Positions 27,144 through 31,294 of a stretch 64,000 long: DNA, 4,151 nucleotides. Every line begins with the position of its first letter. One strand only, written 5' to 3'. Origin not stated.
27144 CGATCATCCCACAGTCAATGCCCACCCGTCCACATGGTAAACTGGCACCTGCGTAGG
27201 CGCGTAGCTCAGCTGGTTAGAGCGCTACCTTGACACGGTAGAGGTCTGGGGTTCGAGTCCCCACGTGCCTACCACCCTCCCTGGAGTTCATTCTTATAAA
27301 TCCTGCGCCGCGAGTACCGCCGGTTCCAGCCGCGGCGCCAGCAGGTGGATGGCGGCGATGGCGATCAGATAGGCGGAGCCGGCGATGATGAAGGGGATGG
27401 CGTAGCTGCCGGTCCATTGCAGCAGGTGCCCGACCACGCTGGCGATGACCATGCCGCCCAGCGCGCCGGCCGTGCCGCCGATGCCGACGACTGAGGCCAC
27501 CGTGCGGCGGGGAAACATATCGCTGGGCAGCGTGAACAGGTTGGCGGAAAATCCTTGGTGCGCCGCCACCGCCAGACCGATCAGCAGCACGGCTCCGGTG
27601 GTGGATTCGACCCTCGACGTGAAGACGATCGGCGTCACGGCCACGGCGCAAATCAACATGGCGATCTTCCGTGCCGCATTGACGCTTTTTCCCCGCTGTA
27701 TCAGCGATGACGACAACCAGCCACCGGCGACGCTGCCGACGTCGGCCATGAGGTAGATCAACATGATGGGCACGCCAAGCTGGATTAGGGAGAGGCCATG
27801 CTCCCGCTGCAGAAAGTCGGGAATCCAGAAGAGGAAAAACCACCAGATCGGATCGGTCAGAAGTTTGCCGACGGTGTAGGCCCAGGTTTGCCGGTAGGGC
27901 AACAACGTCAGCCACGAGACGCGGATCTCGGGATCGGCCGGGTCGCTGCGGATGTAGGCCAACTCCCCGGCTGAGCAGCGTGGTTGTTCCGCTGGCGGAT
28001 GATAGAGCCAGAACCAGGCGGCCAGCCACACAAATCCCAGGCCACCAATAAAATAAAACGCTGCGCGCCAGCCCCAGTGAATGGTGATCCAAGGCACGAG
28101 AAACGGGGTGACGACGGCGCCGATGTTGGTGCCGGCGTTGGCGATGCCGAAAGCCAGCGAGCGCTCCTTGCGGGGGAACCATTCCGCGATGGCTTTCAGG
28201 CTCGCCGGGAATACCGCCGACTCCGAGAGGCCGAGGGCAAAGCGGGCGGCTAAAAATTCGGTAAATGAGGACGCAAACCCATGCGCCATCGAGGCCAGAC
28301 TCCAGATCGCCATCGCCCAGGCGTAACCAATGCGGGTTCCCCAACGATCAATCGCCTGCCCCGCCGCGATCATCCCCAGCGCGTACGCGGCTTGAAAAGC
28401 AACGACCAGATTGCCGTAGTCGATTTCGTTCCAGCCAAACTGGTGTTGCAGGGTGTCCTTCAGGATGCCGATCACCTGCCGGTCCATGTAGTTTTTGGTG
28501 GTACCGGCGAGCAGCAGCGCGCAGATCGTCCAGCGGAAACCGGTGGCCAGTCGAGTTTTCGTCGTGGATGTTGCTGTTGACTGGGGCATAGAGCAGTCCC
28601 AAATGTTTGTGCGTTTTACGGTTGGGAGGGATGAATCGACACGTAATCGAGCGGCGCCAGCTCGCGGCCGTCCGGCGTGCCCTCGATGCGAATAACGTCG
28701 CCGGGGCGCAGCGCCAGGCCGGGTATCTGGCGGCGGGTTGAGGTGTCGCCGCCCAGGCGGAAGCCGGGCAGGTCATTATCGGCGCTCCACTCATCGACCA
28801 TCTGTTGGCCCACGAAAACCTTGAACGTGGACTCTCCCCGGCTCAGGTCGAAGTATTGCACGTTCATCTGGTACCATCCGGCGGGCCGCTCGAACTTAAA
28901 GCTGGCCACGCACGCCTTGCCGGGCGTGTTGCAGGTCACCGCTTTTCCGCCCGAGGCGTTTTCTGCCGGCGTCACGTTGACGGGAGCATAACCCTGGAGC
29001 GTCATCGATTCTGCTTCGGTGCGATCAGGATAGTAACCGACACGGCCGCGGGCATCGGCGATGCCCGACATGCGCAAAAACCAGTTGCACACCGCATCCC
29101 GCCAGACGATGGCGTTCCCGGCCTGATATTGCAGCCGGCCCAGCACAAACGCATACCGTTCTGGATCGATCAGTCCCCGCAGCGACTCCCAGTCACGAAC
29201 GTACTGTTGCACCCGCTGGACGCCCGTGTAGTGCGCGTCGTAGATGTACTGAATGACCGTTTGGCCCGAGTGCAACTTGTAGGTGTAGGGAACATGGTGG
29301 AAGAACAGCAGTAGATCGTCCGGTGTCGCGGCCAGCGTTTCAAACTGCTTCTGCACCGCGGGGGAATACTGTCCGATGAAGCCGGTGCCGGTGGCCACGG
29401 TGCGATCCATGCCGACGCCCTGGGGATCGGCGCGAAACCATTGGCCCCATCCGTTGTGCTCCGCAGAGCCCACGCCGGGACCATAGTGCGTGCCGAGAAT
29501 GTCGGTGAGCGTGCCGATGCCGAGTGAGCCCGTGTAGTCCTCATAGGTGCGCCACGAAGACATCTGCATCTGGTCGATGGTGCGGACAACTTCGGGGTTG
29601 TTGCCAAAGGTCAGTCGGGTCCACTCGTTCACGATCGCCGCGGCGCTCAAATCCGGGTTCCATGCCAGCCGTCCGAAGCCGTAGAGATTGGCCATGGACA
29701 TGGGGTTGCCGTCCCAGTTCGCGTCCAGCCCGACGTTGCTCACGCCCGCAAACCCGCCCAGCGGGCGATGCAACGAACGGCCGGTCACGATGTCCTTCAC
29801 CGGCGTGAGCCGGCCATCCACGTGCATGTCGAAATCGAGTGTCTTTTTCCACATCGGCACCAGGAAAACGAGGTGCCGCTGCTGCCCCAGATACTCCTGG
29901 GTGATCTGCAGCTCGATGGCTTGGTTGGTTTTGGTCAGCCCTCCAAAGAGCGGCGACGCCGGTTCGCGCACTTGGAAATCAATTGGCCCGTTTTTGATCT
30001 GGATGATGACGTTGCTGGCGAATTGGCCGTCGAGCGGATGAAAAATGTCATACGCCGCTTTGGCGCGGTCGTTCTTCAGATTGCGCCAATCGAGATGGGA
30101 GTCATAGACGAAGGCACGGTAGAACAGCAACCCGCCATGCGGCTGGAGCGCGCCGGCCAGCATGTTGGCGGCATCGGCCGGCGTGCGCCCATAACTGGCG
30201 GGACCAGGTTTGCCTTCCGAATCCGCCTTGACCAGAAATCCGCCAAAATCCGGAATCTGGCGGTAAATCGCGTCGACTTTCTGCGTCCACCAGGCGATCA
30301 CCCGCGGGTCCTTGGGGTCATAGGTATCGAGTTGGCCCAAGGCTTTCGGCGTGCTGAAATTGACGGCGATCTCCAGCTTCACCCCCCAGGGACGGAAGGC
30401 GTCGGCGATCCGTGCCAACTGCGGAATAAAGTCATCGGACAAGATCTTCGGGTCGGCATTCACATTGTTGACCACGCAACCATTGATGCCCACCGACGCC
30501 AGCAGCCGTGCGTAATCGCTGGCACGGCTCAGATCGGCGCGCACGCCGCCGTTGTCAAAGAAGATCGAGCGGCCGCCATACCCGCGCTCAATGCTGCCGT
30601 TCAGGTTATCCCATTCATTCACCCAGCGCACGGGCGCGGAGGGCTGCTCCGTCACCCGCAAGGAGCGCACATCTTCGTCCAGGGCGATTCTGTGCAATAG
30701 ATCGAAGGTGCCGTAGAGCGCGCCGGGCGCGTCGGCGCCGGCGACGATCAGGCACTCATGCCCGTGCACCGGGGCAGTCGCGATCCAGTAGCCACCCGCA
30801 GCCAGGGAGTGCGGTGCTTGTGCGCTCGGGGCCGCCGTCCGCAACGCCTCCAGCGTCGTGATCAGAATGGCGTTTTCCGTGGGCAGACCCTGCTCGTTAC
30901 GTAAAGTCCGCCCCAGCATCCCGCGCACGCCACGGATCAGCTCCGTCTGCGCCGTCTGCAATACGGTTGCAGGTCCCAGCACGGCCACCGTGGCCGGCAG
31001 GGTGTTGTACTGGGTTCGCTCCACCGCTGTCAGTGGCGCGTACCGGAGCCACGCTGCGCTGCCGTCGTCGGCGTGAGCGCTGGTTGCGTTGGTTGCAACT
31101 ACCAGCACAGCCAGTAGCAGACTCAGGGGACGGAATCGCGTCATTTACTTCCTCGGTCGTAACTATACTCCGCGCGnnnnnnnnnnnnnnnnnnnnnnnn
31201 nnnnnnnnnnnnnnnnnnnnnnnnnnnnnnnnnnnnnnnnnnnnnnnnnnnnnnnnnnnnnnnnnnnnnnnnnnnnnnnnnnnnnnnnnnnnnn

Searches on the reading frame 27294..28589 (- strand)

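Call 11: search_protein_families(library=pfam, proteins=[window:27294-28589:-], max_evalue=0.00001)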
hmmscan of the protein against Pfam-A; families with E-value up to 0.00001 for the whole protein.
window:27294-28589:- (431 aa): 2 families
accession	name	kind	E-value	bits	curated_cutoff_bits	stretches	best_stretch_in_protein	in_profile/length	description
PF07690.21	MFS_1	-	3.2e-58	197.7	33.4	1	29-381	4-345/347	Major Facilitator Superfamily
PF00083.30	Sugar_tr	-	9.6e-07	28.5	22.3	0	54-122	44-115/452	Sugar (and other) transporter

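Call 76: search_protein_families(library=ncbifam, proteins=[window:27294-28589:-], max_evalue=0.00001)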
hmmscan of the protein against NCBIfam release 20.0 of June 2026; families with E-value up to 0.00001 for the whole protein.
window:27294-28589:- (431 aa): 30 families (the best 25 are shown)
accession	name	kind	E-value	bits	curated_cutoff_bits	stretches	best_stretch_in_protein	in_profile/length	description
TIGR00893.1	2A0114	subfamily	1e-78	265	395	1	31-414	4-395/399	D-galactonate transporter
TIGR00881.1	2A0104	subfamily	3.1e-39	135.1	407.75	1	33-393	7-373/379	phosphoglycerate transporter protein PgtP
TIGR00894.1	2A0114euk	subfamily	6.1e-28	97.6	626.45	1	43-408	63-440/465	Na(+)-dependent inorganic phosphate cotransporter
TIGR00895.1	2A0115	subfamily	1.1e-25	90.4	418.55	2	10-188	6-183/398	aromatic acid/H+ symport family MFS transporter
NF008586.0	PRK11551.1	equivalog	2.9e-19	69.3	410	1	31-417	25-393/406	3-(3-hydroxy-phenyl)propionate transporter MhpT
TIGR00886.1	2A0108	subfamily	1.8e-18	66.8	311.7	1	45-379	26-368/368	NarK family nitrate/nitrite MFS transporter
NF003024.0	PRK03893.1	subfamily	4.2e-16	58.8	604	1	19-199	19-197/497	sialate:H+ symport family MFS transporter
NF049980.1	SfMCT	equivalog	2.3e-15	56.2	320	1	42-404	23-376/378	L-lactate MFS transporter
TIGR00711.1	efflux_EmrB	subfamily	4.9e-14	52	230.2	1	26-196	7-178/485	DHA2 family efflux MFS transporter permease subunit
NF053517.1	HbztTptrPcaK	equivalog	6.1e-14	51.8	770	1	16-198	14-195/437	4-hydroxybenzoate transporter PcaK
TIGR00880.1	2_A_01_02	superfamily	3.8e-13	49.8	131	1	67-194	5-137/141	multidrug resistance protein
TIGR00891.1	2A0112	subfamily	5.1e-11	42.3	552.9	1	39-180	30-173/405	sialate:H+ symport family MFS transporter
TIGR00710.1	efflux_Bcr_CflA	subfamily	8.2e-10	38.6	200.9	1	65-400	49-366/385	Bcr/CflA family efflux MFS transporter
NF008661.1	PRK11663.1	subfamily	2.9e-09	36.5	564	1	18-412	27-429/439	MFS transporter family glucose-6-phosphate receptor UhpC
NF008963.0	PRK12307.1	equivalog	4.6e-09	35.9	637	1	55-192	52-187/426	MFS transporter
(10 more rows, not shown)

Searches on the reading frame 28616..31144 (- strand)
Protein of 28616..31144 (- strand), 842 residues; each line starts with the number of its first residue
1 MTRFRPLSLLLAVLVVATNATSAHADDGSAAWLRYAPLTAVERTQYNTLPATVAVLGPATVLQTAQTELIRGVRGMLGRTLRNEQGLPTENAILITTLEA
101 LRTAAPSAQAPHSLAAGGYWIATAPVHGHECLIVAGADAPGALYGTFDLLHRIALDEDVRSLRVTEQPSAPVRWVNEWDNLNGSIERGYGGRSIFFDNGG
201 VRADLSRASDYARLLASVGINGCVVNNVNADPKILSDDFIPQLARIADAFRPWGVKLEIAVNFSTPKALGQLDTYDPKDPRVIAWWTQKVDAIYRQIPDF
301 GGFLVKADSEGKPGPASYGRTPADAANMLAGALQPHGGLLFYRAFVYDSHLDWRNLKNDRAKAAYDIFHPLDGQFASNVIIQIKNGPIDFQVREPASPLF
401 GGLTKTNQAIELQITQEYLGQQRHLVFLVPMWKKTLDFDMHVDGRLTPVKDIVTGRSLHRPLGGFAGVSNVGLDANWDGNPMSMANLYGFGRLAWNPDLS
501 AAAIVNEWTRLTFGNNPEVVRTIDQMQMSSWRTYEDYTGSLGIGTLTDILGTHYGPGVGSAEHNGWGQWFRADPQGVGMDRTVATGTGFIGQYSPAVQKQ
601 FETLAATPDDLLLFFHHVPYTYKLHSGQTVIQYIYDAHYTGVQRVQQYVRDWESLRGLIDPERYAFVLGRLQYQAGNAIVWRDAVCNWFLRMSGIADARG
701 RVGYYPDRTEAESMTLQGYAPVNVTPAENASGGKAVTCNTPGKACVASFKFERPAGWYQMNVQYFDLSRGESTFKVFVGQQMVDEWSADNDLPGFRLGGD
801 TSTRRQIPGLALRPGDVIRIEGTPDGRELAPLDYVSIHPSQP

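Call 11: search_protein_families(library=pfam, proteins=[window:28616-31144:-], max_evalue=0.00001)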
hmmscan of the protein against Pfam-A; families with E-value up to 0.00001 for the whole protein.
window:28616-31144:- (842 aa): 3 families
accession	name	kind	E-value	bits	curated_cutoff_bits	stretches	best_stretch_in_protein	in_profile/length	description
PF07488.18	Glyco_hydro_67M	-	2.2e-153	510.5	23.5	1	154-477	3-326/326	Glycosyl hydrolase family 67 middle domain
PF07477.17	Glyco_hydro_67C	-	1.9e-91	306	27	1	479-701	2-222/223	Glycosyl hydrolase family 67 C-terminus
PF03648.19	Glyco_hydro_67N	-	6.9e-24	84.8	24.3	1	31-149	1-120/120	Glycosyl hydrolase family 67 N-terminus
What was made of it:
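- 27294..34905 (-): Downstream genes that appear co-transcribed: araD (34198-34905), fucose-isomerase-like isomerase (32804-34201), ribulokinase (31177-32811), GH67 alpha-glucuronidase with its own signal peptide (28616-31144), MFS transporter (27294-28589). Pfam (call 11).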

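Call 76: search_protein_families(library=ncbifam, proteins=[window:28616-31144:-], max_evalue=0.00001)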
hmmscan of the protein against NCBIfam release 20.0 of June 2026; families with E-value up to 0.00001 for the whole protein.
window:28616-31144:- (842 aa): 0 families
